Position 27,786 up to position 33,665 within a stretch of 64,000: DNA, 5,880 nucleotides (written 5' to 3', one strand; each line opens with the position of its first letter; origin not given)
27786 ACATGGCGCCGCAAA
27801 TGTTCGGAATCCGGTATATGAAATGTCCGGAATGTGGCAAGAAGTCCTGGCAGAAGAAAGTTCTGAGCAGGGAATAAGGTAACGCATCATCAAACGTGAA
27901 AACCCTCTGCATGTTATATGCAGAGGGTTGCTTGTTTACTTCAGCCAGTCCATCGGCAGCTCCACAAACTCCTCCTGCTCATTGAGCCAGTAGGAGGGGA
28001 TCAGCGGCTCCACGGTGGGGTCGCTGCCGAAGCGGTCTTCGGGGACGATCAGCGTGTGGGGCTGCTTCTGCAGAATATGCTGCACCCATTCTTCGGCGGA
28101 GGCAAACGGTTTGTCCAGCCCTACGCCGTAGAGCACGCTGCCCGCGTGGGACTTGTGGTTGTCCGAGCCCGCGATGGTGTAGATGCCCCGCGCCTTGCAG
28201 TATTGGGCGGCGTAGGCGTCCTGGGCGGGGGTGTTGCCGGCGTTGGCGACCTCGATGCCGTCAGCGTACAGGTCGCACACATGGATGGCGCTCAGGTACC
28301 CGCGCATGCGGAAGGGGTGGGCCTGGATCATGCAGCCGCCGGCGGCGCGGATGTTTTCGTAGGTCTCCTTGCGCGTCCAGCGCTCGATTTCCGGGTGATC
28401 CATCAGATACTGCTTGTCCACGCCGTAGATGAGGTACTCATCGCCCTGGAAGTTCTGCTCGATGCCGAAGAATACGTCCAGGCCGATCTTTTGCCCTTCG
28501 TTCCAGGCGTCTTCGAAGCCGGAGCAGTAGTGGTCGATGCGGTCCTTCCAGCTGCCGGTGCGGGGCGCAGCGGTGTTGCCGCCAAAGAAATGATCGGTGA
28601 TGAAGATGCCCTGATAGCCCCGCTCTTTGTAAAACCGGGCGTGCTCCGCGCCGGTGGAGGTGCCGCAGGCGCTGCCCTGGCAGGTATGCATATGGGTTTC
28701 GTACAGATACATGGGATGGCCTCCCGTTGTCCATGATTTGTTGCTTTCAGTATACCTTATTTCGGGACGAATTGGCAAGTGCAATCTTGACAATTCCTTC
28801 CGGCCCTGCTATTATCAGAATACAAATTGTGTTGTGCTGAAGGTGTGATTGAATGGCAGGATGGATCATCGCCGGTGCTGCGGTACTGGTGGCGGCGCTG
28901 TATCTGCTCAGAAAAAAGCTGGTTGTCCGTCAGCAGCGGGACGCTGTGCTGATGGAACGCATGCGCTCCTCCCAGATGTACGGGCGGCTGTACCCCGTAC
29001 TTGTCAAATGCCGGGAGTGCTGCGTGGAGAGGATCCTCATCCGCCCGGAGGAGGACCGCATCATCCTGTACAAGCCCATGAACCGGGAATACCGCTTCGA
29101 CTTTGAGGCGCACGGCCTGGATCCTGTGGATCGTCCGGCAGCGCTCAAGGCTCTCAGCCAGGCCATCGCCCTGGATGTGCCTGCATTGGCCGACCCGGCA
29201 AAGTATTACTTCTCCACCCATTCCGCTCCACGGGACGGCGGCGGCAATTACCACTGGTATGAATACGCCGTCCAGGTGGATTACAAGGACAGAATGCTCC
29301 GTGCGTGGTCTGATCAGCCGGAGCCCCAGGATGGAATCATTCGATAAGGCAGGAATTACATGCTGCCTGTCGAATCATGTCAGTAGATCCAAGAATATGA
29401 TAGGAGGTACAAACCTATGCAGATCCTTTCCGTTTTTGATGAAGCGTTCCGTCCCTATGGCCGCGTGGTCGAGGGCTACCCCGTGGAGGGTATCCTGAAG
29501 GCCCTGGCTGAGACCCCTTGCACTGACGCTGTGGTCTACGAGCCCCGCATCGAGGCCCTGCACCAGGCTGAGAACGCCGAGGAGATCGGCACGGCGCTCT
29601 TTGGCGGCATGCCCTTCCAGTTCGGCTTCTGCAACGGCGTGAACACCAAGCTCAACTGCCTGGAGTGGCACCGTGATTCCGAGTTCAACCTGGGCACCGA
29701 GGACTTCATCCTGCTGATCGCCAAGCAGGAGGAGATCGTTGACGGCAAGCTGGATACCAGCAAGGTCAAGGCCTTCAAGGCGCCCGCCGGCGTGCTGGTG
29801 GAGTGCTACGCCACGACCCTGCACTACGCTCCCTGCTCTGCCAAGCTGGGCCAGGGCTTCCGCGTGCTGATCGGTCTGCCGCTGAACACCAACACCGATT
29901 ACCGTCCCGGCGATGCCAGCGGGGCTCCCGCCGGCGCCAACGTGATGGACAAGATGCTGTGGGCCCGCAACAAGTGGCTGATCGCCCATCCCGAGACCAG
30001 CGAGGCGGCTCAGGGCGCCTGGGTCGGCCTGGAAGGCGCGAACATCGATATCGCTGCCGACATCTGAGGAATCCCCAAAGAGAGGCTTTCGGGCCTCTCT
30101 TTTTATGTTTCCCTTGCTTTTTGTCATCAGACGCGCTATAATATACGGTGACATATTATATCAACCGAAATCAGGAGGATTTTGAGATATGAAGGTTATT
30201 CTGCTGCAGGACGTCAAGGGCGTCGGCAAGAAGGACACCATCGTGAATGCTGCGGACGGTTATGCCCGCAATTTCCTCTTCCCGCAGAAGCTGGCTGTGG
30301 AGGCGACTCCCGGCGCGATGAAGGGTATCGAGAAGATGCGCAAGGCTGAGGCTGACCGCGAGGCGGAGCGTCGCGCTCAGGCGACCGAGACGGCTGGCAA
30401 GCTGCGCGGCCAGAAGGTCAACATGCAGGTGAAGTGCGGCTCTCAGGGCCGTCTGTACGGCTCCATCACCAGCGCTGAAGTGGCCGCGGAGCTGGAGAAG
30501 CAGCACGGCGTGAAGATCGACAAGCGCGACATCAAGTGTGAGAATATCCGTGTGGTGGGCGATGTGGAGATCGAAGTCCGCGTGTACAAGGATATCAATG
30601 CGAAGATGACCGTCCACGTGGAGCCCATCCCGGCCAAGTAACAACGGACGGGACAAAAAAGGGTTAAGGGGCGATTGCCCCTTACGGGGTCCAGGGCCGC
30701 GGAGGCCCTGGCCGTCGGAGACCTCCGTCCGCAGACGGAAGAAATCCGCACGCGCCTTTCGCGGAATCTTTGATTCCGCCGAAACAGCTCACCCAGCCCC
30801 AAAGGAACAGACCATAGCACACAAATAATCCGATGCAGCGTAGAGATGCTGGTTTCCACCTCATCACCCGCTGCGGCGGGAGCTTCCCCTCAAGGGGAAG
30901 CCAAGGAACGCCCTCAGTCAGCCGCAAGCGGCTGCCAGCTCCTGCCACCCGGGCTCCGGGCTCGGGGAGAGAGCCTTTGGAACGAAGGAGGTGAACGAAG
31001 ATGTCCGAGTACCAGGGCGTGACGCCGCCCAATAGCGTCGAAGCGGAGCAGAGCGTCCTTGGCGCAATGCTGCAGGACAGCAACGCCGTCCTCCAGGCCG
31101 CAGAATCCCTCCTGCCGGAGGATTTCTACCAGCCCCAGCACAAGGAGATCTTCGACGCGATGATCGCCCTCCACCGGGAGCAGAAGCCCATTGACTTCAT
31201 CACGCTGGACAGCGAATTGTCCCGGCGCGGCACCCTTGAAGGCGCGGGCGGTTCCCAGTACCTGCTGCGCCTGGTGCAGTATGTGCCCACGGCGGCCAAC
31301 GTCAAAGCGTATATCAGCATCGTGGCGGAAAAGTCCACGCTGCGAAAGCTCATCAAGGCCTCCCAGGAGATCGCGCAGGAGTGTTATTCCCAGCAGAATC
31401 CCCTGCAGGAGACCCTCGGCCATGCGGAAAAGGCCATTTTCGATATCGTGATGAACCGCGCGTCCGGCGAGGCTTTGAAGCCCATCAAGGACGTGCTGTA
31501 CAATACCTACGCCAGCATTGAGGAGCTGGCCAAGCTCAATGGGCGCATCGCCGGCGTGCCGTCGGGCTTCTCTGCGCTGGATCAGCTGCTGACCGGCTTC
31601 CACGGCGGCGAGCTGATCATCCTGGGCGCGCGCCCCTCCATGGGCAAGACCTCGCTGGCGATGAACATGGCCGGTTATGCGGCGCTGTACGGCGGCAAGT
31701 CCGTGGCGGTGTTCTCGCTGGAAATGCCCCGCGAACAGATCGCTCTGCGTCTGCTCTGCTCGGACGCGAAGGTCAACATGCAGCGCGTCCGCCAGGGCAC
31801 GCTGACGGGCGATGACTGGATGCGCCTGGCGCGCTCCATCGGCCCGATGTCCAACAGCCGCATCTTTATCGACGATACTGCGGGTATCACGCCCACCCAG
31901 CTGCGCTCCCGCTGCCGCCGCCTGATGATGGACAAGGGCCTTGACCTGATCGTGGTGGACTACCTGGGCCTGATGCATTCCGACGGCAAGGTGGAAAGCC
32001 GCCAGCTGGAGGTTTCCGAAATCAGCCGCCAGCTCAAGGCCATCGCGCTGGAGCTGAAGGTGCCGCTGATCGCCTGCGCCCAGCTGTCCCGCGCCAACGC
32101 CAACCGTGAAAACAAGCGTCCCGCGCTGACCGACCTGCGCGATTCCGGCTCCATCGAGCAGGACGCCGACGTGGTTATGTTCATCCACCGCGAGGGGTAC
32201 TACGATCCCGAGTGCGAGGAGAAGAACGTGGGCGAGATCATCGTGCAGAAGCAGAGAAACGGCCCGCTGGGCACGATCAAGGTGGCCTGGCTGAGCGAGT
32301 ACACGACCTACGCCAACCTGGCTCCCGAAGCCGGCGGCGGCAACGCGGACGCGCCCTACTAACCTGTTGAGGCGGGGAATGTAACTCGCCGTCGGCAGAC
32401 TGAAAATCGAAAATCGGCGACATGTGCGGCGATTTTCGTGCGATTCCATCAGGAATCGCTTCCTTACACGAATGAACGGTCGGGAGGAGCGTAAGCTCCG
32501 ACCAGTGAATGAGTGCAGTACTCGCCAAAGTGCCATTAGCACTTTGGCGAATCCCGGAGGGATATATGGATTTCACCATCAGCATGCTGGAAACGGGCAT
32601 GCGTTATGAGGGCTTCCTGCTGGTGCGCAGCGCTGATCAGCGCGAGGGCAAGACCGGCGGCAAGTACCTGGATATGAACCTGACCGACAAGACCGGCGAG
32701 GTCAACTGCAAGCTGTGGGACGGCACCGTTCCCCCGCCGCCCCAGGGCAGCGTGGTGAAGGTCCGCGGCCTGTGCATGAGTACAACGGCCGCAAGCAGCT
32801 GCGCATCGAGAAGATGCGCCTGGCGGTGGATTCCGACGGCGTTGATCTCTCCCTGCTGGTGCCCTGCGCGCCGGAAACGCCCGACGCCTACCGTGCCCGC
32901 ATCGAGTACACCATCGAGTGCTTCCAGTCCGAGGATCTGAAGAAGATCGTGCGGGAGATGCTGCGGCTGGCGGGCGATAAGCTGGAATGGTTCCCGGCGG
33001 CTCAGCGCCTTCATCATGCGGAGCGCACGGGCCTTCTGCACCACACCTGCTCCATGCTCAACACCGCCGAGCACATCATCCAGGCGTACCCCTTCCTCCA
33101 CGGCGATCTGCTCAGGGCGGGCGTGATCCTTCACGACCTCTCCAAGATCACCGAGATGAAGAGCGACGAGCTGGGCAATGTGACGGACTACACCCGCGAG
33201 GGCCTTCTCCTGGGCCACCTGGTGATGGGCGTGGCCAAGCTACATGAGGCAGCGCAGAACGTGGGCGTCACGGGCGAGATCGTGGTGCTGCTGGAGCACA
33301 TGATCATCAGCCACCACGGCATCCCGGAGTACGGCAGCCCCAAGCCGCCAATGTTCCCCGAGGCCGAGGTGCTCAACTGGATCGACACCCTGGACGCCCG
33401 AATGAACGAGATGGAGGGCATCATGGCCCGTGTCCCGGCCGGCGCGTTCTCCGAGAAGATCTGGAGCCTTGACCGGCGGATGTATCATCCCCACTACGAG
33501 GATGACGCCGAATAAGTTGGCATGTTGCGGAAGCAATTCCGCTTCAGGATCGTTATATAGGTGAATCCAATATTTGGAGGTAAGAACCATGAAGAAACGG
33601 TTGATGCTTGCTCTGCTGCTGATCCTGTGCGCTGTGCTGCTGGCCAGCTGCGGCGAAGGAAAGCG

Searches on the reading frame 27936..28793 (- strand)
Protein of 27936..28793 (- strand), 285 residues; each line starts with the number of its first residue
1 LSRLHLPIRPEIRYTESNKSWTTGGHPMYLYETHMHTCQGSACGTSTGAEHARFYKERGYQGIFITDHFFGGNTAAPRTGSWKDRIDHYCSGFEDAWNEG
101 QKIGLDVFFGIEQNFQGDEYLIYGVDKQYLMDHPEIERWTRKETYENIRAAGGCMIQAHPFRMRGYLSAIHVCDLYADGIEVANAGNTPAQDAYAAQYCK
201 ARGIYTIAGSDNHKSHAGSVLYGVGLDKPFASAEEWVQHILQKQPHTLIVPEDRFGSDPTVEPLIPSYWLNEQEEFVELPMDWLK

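Call 49: search_protein_families(library=pfam, proteins=[window:27936-28793:-], max_evalue=0.00001)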
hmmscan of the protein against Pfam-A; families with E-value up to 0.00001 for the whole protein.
window:27936-28793:- (285 aa): 0 families

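Call 52: search_protein_families(library=padloc, proteins=[window:27936-28793:-], max_evalue=0.001)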
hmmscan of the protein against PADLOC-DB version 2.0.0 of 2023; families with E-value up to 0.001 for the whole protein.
window:27936-28793:- (285 aa): 0 families

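Call 53: search_protein_families(library=ncbifam, proteins=[window:27936-28793:-], max_evalue=0.001)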
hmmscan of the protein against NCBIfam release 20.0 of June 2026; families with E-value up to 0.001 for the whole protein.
window:27936-28793:- (285 aa): 3 families
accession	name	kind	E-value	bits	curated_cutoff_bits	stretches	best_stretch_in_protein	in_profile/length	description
NF038032.1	CehA_McbA_metalo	domain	5.4e-07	29.3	80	1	31-225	5-187/315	CehA/McbA family metallohydrolase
NF041577.1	nside_bi_sphtase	equivalog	0.00014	21.2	400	1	138-224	169-261/276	3',5'-nucleoside bisphosphate phosphatase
NF047791.1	RNaseRnm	equivalog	0.00068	19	375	0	142-216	174-253/275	RNase RNM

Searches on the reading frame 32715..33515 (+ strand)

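Call 52: search_protein_families(library=padloc, proteins=[window:32715-33515:+], max_evalue=0.001)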
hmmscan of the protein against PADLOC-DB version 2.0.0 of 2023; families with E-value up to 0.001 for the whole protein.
window:32715-33515:+ (266 aa): 1 family
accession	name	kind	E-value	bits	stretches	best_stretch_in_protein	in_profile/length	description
PDLC01757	Cas3b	-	0.00061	16.4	1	104-204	10-102/676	-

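Call 53: search_protein_families(library=ncbifam, proteins=[window:32715-33515:+], max_evalue=0.001)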
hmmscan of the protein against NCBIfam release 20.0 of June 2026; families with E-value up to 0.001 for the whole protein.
window:32715-33515:+ (266 aa): 2 families
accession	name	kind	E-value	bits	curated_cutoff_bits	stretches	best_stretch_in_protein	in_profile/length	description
NF010007.0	PRK13480.1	equivalog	3.5e-65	220.1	460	1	20-261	73-312/314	3'-5' exoribonuclease YhaM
TIGR00277.1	HDIG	domain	4e-05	23.4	27.6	1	105-179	3-68/84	HDIG domain-containing metalloprotein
